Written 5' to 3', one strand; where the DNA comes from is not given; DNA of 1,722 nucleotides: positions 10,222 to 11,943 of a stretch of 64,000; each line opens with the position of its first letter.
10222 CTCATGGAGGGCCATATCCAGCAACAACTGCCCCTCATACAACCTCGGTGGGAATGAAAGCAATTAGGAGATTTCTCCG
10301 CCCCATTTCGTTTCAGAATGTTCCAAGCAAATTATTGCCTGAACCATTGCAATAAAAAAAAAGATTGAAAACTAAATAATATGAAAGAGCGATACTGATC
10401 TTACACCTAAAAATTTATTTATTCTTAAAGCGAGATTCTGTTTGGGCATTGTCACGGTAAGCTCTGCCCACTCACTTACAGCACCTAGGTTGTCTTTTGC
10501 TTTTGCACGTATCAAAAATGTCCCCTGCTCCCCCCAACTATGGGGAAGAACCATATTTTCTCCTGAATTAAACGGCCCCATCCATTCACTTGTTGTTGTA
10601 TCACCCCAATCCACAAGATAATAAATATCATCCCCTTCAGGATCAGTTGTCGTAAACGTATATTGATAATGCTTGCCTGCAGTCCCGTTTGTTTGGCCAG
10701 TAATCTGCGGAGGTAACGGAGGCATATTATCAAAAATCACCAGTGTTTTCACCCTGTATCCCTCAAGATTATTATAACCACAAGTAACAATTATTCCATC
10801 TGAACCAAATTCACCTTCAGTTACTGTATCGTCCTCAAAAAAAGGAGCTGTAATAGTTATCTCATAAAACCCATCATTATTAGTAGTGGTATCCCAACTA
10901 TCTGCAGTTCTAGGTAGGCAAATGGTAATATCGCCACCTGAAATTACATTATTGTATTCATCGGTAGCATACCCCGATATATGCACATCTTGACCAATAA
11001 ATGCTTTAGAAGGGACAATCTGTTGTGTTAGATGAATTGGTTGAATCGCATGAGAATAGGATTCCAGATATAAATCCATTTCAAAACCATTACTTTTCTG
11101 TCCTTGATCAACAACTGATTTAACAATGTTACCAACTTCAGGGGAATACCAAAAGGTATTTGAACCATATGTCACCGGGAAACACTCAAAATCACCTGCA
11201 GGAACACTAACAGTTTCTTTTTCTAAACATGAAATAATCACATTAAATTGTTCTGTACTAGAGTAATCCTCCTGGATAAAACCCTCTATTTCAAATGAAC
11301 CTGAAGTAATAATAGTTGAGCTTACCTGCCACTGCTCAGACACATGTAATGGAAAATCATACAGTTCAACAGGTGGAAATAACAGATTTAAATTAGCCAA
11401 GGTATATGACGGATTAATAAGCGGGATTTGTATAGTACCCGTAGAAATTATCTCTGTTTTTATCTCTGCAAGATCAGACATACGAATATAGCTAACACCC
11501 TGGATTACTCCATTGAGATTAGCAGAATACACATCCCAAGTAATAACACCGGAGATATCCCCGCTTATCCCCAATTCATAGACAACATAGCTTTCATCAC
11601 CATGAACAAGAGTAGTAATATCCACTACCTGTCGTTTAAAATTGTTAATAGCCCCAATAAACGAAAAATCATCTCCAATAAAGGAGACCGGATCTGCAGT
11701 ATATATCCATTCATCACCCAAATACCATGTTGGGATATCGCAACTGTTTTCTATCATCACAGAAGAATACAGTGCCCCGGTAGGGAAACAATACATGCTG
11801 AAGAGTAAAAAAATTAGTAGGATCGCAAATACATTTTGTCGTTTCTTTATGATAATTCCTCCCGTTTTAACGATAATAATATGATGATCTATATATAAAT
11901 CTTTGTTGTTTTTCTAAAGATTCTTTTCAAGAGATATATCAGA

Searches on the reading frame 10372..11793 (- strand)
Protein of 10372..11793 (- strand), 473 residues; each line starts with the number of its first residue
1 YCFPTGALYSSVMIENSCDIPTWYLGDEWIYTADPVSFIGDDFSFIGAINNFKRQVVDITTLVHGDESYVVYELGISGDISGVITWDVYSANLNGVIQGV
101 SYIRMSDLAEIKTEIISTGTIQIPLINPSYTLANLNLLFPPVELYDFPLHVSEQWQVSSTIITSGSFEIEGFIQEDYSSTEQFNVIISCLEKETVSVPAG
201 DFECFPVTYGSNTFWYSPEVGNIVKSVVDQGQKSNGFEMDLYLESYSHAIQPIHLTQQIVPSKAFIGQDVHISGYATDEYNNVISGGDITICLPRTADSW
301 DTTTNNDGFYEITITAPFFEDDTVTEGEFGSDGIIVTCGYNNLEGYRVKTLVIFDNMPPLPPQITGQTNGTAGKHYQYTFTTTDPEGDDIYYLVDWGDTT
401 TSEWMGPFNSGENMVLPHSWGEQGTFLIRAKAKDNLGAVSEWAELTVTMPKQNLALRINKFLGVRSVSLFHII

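Call 92: search_protein_families(library=pfam, proteins=[window:10372-11793:-], max_evalue=0.01)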
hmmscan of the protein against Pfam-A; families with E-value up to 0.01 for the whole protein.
window:10372-11793:- (473 aa): 3 families
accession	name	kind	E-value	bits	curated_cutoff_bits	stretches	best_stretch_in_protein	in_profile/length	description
PF00801.26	PKD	-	0.00012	22.4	23.5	1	377-447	16-80/80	PKD domain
PF18911.6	PKD_4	-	0.002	18.6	27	1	356-448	1-84/85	PKD domain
PF13620.12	CarboxypepD_reg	-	0.0073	17.1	32.3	1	272-316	2-46/82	Carboxypeptidase regulatory-like domain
